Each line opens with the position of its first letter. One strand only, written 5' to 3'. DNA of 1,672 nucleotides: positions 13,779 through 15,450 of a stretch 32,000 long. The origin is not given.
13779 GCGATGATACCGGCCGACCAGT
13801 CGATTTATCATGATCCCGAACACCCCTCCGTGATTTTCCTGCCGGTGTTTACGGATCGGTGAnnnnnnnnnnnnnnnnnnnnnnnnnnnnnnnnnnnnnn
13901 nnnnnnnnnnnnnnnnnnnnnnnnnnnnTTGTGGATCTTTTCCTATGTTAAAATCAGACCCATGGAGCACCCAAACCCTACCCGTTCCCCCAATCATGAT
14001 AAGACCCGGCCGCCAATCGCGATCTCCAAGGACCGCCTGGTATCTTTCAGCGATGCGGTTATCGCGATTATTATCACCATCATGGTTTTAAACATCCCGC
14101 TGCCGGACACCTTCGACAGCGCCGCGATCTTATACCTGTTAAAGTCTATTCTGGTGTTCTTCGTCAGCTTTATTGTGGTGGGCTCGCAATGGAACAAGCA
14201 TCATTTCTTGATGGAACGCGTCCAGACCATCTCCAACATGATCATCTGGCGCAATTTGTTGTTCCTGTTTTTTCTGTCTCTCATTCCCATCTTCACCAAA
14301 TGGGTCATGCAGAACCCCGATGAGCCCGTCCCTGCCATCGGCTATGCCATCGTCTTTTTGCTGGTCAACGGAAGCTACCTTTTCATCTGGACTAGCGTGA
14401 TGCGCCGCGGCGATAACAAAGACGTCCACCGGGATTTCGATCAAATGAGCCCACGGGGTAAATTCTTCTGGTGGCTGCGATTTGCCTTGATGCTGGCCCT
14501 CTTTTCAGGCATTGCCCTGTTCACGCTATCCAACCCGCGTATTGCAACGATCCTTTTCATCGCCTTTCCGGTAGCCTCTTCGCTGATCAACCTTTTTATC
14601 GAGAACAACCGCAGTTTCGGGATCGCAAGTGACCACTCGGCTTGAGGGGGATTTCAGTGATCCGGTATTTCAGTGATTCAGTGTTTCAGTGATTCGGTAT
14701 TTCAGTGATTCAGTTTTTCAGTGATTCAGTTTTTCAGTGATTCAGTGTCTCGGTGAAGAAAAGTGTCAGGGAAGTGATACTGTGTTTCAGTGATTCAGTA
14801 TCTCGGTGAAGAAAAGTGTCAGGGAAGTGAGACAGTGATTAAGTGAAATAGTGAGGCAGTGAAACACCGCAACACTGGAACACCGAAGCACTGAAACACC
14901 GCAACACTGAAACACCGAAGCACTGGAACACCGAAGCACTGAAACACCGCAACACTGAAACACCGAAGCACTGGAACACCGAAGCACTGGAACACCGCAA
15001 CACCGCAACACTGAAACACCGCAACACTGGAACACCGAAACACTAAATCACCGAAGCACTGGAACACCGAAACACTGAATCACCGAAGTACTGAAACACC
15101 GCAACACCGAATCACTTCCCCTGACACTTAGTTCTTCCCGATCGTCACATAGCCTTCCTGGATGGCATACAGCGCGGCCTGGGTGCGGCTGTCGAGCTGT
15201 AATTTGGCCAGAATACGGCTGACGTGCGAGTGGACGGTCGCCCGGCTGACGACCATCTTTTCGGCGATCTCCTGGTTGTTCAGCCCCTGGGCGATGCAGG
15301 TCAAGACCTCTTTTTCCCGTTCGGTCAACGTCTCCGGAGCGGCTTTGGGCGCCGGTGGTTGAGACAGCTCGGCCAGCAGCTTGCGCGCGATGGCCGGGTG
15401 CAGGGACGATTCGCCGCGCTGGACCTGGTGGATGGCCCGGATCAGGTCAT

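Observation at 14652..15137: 480-bp convergent intergenic region made almost entirely of phased octamers forming a giant foldback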

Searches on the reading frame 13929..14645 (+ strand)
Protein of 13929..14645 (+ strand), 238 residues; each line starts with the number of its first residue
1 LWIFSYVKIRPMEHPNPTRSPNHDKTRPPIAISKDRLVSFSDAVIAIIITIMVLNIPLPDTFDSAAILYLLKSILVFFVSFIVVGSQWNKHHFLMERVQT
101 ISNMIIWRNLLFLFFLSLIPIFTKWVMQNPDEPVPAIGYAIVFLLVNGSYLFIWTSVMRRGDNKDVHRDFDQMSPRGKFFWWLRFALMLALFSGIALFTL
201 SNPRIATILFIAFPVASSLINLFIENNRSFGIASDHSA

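Call 13: search_protein_families(library=pfam, proteins=[window:13929-14645:+])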
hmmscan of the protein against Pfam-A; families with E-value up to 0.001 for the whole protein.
window:13929-14645:+ (238 aa): 1 family
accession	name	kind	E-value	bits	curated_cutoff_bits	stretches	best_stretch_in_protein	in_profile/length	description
PF06736.16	TMEM175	-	1.1e-24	87.1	25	1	36-120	1-88/88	Endosomal/lysosomal potassium channel TMEM175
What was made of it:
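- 13962..14645 (+): TMEM175-family membrane protein gene (227 aa as called in public data). Its TGA stop at 14643-14645 overlaps the left, degenerate head motif. Pfam PF06736, E 1e-24 (call 13).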

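Call 27: find_homologous_proteins(query=window:13929-14645:+)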
Query window:13929-14645:+ (238 aa): 775 proteins with E <= 0.001 among 1429 candidates; the best 120 are listed.
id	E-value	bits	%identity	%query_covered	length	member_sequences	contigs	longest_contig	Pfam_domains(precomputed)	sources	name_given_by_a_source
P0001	1.2e-144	498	100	95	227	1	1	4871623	PF06736.17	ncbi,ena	-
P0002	6.9e-95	335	70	93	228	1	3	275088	PF06736.17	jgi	jgi:uncharacterized membrane protein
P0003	4.1e-65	238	57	88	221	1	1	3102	PF06736.17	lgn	-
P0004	5.1e-65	238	59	84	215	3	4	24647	PF06736.17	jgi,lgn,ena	-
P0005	1.0e-64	237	60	82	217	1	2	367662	PF06736.17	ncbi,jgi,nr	ncbi:MAG: Integral rane protein [Herbinix sp.]|jgi:uncharacterized membrane protein|nr:Integral rane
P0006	2.4e-64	235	52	91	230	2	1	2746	PF06736.17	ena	-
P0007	1.7e-63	233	58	85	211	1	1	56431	PF06736.17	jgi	jgi:uncharacterized membrane protein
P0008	7.1e-61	224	56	82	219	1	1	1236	PF06736.17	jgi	-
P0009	4.3e-58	215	54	82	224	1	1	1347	PF06736.17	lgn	-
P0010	5.3e-58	215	56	83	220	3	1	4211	PF06736.17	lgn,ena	-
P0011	9.0e-58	214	54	82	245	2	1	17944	PF06736.17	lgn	-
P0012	3.0e-57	212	53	83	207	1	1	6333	PF06736.17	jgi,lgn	jgi:uncharacterized membrane protein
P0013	3.8e-57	212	53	84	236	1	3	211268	PF06736.17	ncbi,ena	-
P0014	4.2e-57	212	55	82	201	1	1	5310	PF06736.17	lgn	-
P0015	5.0e-57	211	51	91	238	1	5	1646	PF06736.17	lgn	-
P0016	1.0e-56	210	53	84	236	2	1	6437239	PF06736.17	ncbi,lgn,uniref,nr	ncbi:TMEM175 family protein [Anaerocolumna sp. MB42-C2]|uniref:TMEM175 family protein n=1 Tax=Anaero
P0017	2.9e-56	209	53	84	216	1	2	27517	PF06736.17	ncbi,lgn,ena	-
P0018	6.8e-56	208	52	84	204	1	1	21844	PF06736.17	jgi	jgi:uncharacterized membrane protein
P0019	1.0e-55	207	53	84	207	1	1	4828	PF06736.17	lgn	-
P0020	4.3e-55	205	53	82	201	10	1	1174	PF06736.17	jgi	jgi:uncharacterized membrane protein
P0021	3.0e-54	202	52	87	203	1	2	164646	PF06736.17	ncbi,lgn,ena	-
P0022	3.2e-53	199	48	85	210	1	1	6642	PF06736.17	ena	-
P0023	5.8e-50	188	52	83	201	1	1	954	PF06736.17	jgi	jgi:uncharacterized membrane protein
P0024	2.4e-49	186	51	83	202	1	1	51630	PF06736.17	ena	-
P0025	3.7e-49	186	51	82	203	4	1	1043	PF06736.17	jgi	jgi:uncharacterized membrane protein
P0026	7.0e-49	185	52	82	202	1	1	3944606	PF06736.17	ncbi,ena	-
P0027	7.2e-49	185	52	82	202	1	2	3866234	PF06736.17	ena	-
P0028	2.6e-48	183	50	82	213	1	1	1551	PF06736.17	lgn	-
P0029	3.8e-48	182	49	83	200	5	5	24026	PF06736.17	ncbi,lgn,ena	-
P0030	4.4e-48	182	51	82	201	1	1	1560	PF06736.17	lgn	-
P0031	5.0e-48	182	47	83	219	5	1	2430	PF06736.17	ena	-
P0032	5.4e-48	182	50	84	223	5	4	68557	PF06736.17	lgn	-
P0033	6.9e-48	182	50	82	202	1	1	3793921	PF06736.17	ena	-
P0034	3.8e-47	179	48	82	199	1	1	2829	PF06736.17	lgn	-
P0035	5.7e-47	179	48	84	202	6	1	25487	PF06736.17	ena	-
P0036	6.8e-47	178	44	84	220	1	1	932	PF06736.17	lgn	-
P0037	6.8e-47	178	49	85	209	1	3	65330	PF06736.17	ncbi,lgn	-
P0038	9.0e-47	178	49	84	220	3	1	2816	PF06736.17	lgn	-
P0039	1.0e-46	178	49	82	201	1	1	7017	PF06736.17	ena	-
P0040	3.5e-45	173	44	84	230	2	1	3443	PF06736.17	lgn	-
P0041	3.5e-45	173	46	83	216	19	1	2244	PF06736.17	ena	-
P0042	1.5e-44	171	46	85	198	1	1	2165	PF06736.17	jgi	jgi:uncharacterized membrane protein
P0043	2.8e-44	170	43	82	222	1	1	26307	PF06736.17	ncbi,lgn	-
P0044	4.1e-44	169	44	84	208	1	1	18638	PF06736.17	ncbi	ncbi:MAG: TMEM175 family protein [Coprobacillaceae bacterium]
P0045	6.2e-44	169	48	84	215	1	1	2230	PF06736.17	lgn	-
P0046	8.8e-44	168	46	82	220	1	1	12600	PF06736.17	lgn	-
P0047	1.3e-43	167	42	76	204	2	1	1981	PF06736.17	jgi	jgi:uncharacterized membrane protein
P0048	2.2e-43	167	44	84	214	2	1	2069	PF06736.17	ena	-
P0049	6.2e-43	165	43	85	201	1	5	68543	PF06736.17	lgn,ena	-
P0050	6.7e-43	165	43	84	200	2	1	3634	PF06736.17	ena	-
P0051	9.0e-43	165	43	85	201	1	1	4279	PF06736.17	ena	-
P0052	1.2e-42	164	43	84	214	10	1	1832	PF06736.17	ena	-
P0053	1.3e-42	164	49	74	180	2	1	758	PF06736.17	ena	-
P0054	4.3e-42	163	43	85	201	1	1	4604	PF06736.17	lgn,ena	-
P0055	6.1e-42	162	42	83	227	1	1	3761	PF06736.17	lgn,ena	-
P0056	6.3e-42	162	42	79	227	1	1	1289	PF06736.17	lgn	-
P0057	9.7e-42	161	41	82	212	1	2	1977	PF06736.17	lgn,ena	-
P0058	1.5e-41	161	46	84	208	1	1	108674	PF06736.17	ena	-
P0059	2.3e-41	160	41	86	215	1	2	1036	PF06736.17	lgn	-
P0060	4.9e-41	159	43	84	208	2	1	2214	PF06736.17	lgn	-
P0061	8.9e-41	158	42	87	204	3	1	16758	PF06736.17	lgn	-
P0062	9.1e-41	158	39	84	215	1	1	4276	PF06736.17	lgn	-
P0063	9.1e-41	158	45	85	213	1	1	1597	PF06736.17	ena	-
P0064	2.0e-40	157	44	84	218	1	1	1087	PF06736.17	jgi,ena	-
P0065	2.6e-40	157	44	82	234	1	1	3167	PF06736.17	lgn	-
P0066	3.3e-40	156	41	83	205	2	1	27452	PF06736.17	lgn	-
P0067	3.4e-40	156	41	83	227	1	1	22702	PF06736.17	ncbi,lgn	-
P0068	6.8e-40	155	40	84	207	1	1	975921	PF06736.17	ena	-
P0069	7.1e-40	155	44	84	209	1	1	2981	PF06736.17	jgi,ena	-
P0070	9.6e-40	155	39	83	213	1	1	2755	PF06736.17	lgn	-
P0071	1.2e-39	155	42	79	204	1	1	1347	PF06736.17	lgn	-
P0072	1.7e-39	154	46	82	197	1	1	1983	PF06736.17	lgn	-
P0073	2.7e-39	153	50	58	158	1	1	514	PF06736.17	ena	-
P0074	5.5e-39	152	45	84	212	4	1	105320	PF06736.17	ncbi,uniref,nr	ncbi:TMEM175 family protein [Intestinibacter bartlettii]|uniref:DUF1211 domain-containing protein n=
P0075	2.3e-38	150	39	83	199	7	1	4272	PF06736.17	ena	-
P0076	3.4e-38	150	39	85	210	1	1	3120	PF06736.17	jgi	jgi:uncharacterized membrane protein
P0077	3.5e-38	150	41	87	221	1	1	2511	PF06736.17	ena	-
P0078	3.6e-38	150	43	82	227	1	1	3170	PF06736.17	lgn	-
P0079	1.4e-37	148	45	82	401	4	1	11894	PF04055.28,PF06736.17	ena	-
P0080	3.0e-37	147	38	84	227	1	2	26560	PF06736.17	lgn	-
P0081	4.3e-37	146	42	82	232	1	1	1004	PF06736.17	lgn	-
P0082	4.9e-37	146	39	81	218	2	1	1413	PF06736.17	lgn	-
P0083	5.5e-37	146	46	79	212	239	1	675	PF06736.17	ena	-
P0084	5.9e-37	146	43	77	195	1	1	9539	PF06736.17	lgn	-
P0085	6.3e-37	146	46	79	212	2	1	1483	PF06736.17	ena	-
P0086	4.1e-36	143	41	81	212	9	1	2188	PF06736.17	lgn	-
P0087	4.7e-36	143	42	83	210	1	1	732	PF06736.17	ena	-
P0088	8.1e-36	142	45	79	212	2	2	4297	PF06736.17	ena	-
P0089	1.3e-35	141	43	80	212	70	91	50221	PF06736.17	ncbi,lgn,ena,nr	nr:TMEM175 family protein [uncultured Terrisporobacter sp.]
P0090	1.4e-35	141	41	84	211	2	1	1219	PF06736.17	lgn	-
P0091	1.8e-35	141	45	79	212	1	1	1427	PF06736.17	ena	-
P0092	2.1e-35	141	45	79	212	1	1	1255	PF06736.17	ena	-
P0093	4.5e-35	140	42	83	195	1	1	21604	PF06736.17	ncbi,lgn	-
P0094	9.3e-35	139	39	81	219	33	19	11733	PF06736.17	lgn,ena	-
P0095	9.7e-35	138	42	81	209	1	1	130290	PF06736.17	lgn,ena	-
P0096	9.9e-35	138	39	84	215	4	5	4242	PF06736.17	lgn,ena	-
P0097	1.0e-34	138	47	64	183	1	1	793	PF06736.17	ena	-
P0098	1.5e-34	138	39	80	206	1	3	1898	PF06736.17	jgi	jgi:uncharacterized membrane protein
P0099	1.9e-34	138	42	75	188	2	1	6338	PF06736.17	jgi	jgi:uncharacterized membrane protein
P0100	4.5e-34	136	40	83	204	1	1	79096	PF06736.17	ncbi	-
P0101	5.6e-34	136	37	82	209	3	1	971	PF06736.17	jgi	-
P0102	2.5e-33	134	40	81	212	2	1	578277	PF06736.17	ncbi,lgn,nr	ncbi:MAG: TMEM175 family protein [bacterium]|nr:TMEM175 family protein [bacterium]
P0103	2.8e-33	134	42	79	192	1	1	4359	PF06736.17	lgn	-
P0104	3.2e-33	134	40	81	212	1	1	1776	PF06736.17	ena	-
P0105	3.9e-33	133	39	81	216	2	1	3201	PF06736.17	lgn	-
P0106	4.5e-33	133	38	85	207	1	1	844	PF06736.17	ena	-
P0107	7.2e-32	129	39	86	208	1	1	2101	PF06736.17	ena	-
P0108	9.9e-32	129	36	85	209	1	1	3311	PF06736.17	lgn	-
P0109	3.1e-31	127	38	73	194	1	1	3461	PF06736.17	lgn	-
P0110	7.0e-30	123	38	74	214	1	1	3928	PF06736.17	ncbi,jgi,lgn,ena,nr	ncbi:MAG: TMEM175 family protein [Defluviitaleaceae bacterium]|nr:TMEM175 family protein [Defluviita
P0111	1.1e-28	119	38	82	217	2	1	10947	PF06736.17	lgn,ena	-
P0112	1.0e-27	116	36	83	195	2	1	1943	PF06736.17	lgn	-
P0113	5.6e-26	110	35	83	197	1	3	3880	PF06736.17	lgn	-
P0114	7.9e-26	109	35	80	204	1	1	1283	PF06736.17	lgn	-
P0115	1.5e-25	108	39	77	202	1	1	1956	PF06736.17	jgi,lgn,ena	-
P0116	2.2e-25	108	36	76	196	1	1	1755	PF06736.17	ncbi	-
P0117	2.4e-25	108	36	76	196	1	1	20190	PF06736.17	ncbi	-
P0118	5.1e-25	107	43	53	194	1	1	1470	PF06736.17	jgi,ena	-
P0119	1.0e-24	106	31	61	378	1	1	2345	PF06736.17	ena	-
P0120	2.6e-24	104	31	61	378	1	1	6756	PF06736.17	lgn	-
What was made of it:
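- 13962..14645 (+): The exact protein P0001 is on a 4.87-Mb public contig (call 27).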

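Call 28: find_encoding_contigs(protein=P0001, flank=10000, max_places=5)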
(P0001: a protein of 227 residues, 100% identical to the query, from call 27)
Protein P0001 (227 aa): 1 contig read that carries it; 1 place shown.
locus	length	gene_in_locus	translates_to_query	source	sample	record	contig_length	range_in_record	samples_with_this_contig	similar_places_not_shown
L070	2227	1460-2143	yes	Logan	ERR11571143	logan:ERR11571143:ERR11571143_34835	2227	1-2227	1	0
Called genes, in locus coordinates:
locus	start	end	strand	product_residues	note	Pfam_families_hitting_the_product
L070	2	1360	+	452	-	?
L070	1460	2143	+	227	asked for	PF06736:TMEM175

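Call 29: find_encoding_contigs(protein=P0002, flank=10000, max_places=5)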
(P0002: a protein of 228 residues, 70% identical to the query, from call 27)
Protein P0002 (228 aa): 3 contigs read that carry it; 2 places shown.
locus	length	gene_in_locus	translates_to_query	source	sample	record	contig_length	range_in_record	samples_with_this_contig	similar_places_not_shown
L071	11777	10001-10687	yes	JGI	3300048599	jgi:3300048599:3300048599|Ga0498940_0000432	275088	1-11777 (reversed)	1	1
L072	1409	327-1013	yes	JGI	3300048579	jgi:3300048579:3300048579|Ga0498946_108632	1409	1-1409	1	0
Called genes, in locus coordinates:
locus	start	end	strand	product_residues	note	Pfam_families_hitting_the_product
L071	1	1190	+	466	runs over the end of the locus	PF04471:Mrr_cat, PF22722:NA-iREase1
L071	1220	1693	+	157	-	-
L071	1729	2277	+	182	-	PF13787:HXXEE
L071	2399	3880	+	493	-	-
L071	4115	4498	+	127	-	PF08000:bPH_1 (weak), PF14470:bPH_3 (weak)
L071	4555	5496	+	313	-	-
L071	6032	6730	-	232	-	-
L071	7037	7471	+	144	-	PF22381:Staph_reg_Sar_Rot (weak), PF01047:MarR, PF12802:MarR_2, PF13412:HTH_24 (weak), PF13463:HTH_27 (weak)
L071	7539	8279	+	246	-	PF02596:DUF169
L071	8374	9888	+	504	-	PF01229:Glyco_hydro_39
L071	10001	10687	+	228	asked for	PF06736:TMEM175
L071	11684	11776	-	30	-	?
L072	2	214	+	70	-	?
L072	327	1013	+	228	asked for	PF06736:TMEM175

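Call 33: list_cluster_members(proteins=[P0001])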
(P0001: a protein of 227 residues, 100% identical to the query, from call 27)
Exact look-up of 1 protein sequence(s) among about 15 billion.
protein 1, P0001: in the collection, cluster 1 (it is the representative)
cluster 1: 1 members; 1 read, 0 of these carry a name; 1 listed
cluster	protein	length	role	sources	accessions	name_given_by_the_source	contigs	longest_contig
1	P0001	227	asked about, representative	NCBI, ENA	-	-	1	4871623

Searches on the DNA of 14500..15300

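Call 79: search_rna_families(source=window, start=14500, end=15300, threshold=evalue, max_evalue=1)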
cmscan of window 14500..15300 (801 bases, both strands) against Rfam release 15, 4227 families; matches with E-value up to 1: 2.
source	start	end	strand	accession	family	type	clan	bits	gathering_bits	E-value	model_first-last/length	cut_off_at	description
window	14671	14895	+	RF04276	MIR4371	Gene; miRNA;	CL00144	22.2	110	0.028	1-158/158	no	MIR4371 microRNA precursor family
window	14668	14896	+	RF04133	MIR2646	Gene; miRNA;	-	22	245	0.02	1-256/256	no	MIR2646 microRNA precursor family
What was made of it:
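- On Any Rfam RNA family: At the E-value threshold only two plant miRNA-precursor models appear, at 22 bits against gathering scores of 110 and 245, which is generic long-hairpin noise (call 79).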

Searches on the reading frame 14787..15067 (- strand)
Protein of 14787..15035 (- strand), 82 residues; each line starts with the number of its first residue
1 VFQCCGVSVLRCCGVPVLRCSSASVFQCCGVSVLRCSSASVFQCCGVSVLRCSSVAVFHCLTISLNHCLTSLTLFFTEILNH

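Call 80: search_protein_families(library=pfam, proteins=[window:14787-15035:-, window:14819-15067:-], max_evalue=0.1)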
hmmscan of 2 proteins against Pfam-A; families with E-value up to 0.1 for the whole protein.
window:14787-15035:- (82 aa): 0 families

window:14819-15067:- (82 aa): 1 family
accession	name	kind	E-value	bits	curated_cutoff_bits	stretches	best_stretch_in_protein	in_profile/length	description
PF25562.1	CNBH_CNNM2_C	-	0.088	12.8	27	0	53-70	95-112/172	Metal transporter CNNM2-like, C-terminal CNBH domain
